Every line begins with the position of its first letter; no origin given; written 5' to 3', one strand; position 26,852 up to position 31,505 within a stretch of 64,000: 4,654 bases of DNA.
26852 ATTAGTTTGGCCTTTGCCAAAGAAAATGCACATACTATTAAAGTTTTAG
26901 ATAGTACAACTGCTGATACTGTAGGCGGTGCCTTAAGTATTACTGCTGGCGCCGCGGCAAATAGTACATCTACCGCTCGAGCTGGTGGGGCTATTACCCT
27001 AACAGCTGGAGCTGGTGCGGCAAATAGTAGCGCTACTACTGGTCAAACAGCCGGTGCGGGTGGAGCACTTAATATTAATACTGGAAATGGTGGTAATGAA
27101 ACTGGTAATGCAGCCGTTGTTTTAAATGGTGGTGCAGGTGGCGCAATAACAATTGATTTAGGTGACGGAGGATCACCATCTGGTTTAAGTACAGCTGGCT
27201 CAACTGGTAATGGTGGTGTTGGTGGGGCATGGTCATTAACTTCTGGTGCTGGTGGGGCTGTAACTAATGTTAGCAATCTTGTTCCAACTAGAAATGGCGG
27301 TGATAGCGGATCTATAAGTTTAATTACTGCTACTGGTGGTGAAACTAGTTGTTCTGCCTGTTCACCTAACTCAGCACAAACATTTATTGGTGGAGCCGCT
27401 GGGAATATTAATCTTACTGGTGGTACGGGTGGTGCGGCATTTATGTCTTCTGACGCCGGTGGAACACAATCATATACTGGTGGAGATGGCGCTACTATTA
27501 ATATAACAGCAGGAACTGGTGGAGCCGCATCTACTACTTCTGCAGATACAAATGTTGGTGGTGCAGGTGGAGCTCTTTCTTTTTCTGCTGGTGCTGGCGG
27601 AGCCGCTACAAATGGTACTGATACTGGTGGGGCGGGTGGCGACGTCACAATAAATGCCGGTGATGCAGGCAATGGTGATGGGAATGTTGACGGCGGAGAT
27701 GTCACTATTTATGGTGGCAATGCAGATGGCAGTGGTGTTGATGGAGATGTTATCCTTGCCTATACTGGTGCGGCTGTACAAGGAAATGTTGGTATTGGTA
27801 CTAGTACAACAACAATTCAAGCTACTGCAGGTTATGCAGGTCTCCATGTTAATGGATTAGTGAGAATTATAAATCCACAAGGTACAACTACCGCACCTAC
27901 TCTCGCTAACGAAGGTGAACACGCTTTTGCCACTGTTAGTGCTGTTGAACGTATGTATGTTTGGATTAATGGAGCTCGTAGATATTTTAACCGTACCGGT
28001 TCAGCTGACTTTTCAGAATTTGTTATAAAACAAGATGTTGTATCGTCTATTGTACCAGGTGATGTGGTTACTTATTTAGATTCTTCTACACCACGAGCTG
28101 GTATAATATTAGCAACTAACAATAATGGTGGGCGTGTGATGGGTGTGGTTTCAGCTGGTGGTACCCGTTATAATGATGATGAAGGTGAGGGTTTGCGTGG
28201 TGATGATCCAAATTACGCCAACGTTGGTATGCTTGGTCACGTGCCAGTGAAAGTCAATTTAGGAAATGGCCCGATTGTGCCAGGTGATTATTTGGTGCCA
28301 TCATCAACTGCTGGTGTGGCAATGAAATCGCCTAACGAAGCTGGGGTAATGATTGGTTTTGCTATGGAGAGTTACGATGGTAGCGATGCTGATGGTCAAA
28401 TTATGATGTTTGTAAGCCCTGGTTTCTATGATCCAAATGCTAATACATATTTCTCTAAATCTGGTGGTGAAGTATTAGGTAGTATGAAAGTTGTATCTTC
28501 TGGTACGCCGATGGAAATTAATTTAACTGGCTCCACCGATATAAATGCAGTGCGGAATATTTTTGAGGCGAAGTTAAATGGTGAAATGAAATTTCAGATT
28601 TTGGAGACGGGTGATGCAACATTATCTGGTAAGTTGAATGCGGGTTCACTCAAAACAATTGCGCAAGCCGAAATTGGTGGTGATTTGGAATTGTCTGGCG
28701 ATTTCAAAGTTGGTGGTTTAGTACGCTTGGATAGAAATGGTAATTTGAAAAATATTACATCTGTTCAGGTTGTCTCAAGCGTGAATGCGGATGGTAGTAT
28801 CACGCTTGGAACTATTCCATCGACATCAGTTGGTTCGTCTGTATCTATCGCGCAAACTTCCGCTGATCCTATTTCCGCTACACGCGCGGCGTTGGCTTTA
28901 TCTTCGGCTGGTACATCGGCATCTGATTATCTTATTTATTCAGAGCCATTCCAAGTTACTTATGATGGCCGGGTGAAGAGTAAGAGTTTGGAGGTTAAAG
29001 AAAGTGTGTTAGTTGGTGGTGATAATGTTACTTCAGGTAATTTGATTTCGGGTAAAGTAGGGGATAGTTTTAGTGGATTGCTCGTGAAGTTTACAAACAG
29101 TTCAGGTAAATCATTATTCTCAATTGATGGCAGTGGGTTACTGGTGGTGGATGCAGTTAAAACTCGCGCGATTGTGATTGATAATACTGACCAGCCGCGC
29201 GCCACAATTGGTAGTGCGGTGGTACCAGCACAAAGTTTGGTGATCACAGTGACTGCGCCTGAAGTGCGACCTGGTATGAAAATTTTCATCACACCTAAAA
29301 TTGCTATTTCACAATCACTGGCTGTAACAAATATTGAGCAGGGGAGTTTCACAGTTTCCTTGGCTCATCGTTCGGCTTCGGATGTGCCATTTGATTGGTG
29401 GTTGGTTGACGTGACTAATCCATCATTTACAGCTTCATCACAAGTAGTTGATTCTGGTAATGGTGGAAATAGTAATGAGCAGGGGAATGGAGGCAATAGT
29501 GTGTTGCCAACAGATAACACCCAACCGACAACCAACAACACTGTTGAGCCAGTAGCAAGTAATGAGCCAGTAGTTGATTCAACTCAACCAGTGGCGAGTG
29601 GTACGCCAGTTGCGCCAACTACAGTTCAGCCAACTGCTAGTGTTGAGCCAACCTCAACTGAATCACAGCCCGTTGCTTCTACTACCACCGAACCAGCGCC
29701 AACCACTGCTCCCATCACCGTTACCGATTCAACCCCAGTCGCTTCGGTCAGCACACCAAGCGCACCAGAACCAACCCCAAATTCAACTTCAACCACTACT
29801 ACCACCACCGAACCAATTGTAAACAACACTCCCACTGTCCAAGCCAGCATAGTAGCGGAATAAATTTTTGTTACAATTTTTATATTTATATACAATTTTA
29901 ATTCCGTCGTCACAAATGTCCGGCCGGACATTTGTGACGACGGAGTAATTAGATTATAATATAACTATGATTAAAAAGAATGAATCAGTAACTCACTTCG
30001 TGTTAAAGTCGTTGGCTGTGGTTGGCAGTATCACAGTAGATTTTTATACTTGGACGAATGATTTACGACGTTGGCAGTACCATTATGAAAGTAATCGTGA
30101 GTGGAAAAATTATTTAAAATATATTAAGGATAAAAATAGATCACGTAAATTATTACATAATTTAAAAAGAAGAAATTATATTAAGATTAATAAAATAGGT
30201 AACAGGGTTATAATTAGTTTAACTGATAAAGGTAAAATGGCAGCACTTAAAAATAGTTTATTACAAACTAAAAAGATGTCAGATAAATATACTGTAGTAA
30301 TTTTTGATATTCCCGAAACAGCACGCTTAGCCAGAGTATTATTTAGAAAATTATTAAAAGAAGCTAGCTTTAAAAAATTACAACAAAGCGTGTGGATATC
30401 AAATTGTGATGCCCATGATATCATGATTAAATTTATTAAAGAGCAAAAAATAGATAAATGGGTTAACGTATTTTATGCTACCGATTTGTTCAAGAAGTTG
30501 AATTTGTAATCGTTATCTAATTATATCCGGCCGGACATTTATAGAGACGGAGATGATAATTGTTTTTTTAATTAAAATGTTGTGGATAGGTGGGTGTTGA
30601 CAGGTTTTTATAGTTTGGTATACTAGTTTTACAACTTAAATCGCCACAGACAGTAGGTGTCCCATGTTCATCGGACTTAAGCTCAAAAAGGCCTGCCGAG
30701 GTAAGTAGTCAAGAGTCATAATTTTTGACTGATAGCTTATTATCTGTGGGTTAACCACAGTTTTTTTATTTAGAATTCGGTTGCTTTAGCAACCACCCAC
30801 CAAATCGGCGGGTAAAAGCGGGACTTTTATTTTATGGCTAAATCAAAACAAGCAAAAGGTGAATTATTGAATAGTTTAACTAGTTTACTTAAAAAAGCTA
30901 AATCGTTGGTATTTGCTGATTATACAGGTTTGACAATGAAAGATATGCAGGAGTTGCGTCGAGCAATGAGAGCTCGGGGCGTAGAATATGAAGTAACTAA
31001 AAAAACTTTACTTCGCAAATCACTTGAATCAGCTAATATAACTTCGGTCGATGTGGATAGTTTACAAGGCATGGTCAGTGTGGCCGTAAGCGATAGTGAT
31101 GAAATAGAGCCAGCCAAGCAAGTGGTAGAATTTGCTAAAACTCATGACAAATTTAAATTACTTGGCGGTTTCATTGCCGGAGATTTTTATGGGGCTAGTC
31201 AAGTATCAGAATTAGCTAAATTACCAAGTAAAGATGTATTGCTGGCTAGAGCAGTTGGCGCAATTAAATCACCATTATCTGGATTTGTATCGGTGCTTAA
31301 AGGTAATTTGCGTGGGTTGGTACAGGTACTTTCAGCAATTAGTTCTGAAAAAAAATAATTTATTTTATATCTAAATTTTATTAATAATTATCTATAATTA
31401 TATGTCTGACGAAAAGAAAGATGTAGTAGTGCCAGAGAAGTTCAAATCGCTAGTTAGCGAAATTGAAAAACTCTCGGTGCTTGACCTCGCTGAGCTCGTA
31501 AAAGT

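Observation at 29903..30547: Perfect 42-bp palindrome and a downstream half-copy flank a PaaX/Cas2-fold regulator gene immediately after the giant ORF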

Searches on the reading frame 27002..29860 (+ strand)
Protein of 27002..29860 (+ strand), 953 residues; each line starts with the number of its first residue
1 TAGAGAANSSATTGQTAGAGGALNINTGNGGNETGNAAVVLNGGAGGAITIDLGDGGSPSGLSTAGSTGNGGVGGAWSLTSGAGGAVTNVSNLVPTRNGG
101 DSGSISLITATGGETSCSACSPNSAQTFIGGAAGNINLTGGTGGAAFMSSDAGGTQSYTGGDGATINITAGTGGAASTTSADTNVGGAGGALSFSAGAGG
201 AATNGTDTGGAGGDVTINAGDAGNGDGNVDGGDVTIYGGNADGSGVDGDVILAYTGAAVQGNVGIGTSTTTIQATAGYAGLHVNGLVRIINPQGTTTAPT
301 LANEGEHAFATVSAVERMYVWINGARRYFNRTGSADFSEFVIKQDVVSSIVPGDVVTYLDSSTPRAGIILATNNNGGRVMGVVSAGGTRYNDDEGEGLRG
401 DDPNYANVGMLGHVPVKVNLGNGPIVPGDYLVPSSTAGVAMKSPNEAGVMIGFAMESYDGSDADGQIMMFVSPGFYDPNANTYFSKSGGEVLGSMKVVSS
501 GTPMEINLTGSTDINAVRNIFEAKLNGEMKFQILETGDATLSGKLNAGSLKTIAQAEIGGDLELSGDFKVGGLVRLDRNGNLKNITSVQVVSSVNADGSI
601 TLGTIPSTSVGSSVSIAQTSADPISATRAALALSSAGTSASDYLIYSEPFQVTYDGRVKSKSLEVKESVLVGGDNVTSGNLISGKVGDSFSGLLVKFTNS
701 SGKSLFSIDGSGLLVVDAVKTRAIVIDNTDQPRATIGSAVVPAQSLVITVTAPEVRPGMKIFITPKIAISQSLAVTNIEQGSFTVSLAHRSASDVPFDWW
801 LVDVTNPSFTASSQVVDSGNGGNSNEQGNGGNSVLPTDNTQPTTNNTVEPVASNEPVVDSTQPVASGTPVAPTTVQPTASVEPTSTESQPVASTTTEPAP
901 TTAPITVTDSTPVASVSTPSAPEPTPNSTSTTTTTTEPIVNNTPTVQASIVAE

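Call 42: search_protein_families(library=pfam, proteins=[window:27002-29860:+], max_evalue=0.00001)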
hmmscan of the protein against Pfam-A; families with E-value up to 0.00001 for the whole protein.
window:27002-29860:+ (953 aa): 0 families
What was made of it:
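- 12158..29863 (+): Giant ORF (5901 aa) whose 3' end abuts U. The conserved C-terminal ~480 aa are shared with giant or large proteins that also abut a family gene and palindrome in other CPR lineages. It is context, and not demonstrably part of the unit. Call 42 (no Pfam domain in the last 953 aa).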

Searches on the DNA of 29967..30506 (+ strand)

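Call 72: search_rna_families(source=L004, start=4000, end=6000, threshold=evalue, max_evalue=0.01)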
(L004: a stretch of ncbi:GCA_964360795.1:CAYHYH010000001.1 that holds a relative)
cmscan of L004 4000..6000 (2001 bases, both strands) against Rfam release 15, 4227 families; matches with E-value up to 0.01: 2.
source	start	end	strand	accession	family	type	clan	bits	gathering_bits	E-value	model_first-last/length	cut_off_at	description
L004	5534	5593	-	RF04111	MIR6274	Gene; miRNA;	-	34.5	80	0.00013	1-107/107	no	MIR6274 microRNA precursor family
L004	4585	4654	+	RF00023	tmRNA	Gene;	CL00001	32.5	47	7.3e-11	1-374/374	no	transfer-messenger RNA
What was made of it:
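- Paralog B lies about 270 bp from a partial tmRNA match, a classical integration hotspot (call 72).
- Tried and rejected: The Rfam 'MIR6274' hit on the L004 downstream palindrome is a meaningless hairpin match (call 72).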

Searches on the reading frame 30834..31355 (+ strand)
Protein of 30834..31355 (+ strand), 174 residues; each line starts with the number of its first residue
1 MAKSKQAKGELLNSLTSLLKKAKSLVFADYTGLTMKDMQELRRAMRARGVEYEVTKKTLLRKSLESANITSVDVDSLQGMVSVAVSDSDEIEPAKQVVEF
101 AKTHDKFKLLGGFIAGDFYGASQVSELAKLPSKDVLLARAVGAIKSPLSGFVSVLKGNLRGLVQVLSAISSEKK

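Call 43: find_homologous_proteins(query=window:30834-31355:+, max_evalue=1e-20)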
Query window:30834-31355:+ (174 aa): 119 proteins with E <= 1e-20 among 397 candidates.
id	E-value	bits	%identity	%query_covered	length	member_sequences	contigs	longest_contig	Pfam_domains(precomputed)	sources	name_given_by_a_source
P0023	1.1e-92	326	93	100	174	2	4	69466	PF00466.26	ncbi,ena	ncbi:MAG: 50S ribosomal protein L10 [Patescibacteria group bacterium]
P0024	6.6e-70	252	71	99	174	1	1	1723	PF00466.26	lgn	-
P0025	2.6e-59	218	61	99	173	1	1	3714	PF00466.26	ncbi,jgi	jgi:large subunit ribosomal protein L10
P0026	2.7e-59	217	61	99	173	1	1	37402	PF00466.26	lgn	-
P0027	2.7e-59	217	61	99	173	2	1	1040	PF00466.26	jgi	jgi:large subunit ribosomal protein L10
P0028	8.0e-58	213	62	99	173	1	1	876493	PF00466.26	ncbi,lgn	-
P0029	1.3e-57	212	60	99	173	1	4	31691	PF00466.26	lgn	-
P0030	2.1e-55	205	62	99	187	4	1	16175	PF00466.26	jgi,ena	jgi:large subunit ribosomal protein L10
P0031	4.8e-54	200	58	100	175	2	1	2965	PF00466.26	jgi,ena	-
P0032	5.5e-54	200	60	97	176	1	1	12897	PF00466.26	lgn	-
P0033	2.3e-53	198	58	99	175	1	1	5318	PF00466.26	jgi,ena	-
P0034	1.2e-52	196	59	97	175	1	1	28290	PF00466.26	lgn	-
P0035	2.8e-52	195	56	100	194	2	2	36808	PF00466.26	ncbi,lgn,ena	-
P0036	3.0e-51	191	55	97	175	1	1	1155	PF00466.26,PF27436.1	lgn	-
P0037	2.5e-49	185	54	99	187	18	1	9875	PF00466.26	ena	-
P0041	1.1e-48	183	53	99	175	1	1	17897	PF00466.26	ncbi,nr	ncbi:MAG: 50S ribosomal protein L10 [Candidatus Kerfeldbacteria bacterium]|nr:50S ribosomal protein 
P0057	6.5e-40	155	49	99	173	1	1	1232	PF00466.26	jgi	jgi:large subunit ribosomal protein L10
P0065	1.6e-37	147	47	98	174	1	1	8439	PF00466.26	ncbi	ncbi:MAG: 50S ribosomal protein L10 [Patescibacteria group bacterium]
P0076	1.8e-35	140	45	95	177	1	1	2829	PF00466.26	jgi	jgi:large subunit ribosomal protein L10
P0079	4.0e-35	139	44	99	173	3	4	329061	PF00466.26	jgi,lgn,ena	jgi:large subunit ribosomal protein L10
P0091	1.4e-33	134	42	99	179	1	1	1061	PF00466.26,PF27436.1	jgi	jgi:large subunit ribosomal protein L10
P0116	2.2e-29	120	42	98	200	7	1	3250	PF00466.26,PF27436.1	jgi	jgi:large subunit ribosomal protein L10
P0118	3.1e-29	120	40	97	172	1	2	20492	PF00466.26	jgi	jgi:large subunit ribosomal protein L10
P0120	3.3e-29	120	44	99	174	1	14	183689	PF00466.26,PF27436.1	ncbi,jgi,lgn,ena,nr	ncbi:50S ribosomal protein L10 [Candidatus Parcubacteria bacterium]|jgi:large subunit ribosomal prot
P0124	9.9e-28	115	41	99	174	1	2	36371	PF00466.26,PF27436.1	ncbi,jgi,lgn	jgi:large subunit ribosomal protein L10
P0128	5.7e-27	113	39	100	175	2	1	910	PF00466.26,PF11212.15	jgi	jgi:large subunit ribosomal protein L10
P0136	1.2e-23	102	40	93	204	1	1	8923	PF00466.26,PF27436.1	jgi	jgi:large subunit ribosomal protein L10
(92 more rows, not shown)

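Call 44: find_encoding_contigs(protein=P0028, flank=6000, max_places=1)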
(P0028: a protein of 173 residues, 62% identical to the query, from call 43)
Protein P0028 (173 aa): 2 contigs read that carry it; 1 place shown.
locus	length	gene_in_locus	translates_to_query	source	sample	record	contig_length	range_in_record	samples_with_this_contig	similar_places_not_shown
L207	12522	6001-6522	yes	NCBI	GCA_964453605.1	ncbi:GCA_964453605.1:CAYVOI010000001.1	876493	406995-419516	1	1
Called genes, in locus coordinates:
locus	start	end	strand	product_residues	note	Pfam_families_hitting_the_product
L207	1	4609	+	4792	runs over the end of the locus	-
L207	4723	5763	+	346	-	PF01464:SLT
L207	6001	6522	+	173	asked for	PF00466:Ribosomal_L10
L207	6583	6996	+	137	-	PF16320:Ribosomal_L12_N, PF00542:Ribosomal_L12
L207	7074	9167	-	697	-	-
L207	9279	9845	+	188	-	-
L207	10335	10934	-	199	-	-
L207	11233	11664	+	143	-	PF02381:MraZ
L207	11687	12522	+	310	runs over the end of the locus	PF01795:Methyltransf_5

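Call 45: find_encoding_contigs(protein=P0026, flank=6000, max_places=1)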
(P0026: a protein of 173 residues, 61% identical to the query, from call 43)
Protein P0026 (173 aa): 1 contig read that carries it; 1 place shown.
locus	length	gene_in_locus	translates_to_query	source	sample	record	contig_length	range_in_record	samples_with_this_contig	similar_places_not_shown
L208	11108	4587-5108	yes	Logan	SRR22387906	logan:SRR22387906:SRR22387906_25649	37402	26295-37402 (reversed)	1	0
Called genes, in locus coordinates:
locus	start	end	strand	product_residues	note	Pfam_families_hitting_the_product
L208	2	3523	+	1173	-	?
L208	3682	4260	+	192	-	PF20803:PaaX_M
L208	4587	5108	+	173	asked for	PF00466:Ribosomal_L10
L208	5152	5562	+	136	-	PF16320:Ribosomal_L12_N, PF00542:Ribosomal_L12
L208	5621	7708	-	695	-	-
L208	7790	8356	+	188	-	-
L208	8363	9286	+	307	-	PF00892:EamA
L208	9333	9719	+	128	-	-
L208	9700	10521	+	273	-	PF00459:Inositol_P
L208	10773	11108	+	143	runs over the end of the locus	PF02381:MraZ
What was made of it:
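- The locus is syntenic in L208, a relative whose L10 is only 61% identical (call 45).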

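Call 46: find_encoding_contigs(protein=P0029, flank=6000, max_places=1)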
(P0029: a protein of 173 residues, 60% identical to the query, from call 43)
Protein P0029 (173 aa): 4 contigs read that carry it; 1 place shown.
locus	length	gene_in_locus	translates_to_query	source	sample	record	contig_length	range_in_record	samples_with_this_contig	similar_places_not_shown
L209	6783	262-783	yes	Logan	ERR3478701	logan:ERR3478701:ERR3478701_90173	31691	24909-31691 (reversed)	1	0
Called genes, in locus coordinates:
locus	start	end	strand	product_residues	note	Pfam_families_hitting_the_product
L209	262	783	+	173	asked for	PF00466:Ribosomal_L10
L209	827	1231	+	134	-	PF16320:Ribosomal_L12_N, PF00542:Ribosomal_L12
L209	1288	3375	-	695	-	-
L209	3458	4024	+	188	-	-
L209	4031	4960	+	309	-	PF00892:EamA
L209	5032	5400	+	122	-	-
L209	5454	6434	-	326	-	PF13936:HTH_38 (weak)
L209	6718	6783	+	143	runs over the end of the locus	PF02381:MraZ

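Call 47: find_encoding_contigs(protein=P0030, flank=6000, max_places=1)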
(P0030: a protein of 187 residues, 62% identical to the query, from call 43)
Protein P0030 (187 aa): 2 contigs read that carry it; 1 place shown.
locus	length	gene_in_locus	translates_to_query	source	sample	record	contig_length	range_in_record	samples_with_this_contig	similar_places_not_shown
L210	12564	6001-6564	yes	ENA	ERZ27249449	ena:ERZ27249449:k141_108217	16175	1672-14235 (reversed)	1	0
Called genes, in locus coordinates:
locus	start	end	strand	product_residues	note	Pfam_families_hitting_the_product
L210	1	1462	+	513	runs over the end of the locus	PF01676:Metalloenzyme, PF06415:iPGM_N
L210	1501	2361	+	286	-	PF01149:Fapy_DNA_glyco, PF06831:H2TH, PF06827:zf-FPG_IleRS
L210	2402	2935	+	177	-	PF01569:PAP2, PF14378:PAP2_3 (weak)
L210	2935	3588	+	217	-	PF01135:PCMT, PF01209:Ubie_methyltran (weak), PF01189:Methyltr_RsmB-F (weak), PF13847:Methyltransf_31 (weak), PF08241:Methyltransf_11 (weak), PF13649:Methyltransf_25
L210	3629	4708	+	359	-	PF00483:NTP_transferase, PF12804:NTP_transf_3 (weak), PF22640:ManC_GMP_beta-helix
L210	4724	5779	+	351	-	PF02618:YceG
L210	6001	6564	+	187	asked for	PF00466:Ribosomal_L10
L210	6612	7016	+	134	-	PF16320:Ribosomal_L12_N, PF00542:Ribosomal_L12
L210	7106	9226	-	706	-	-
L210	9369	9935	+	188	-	-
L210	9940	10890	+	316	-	PF00892:EamA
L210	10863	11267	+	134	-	-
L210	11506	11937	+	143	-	PF02381:MraZ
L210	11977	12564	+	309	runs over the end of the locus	PF01795:Methyltransf_5, PF06962:rRNA_methylase (faint)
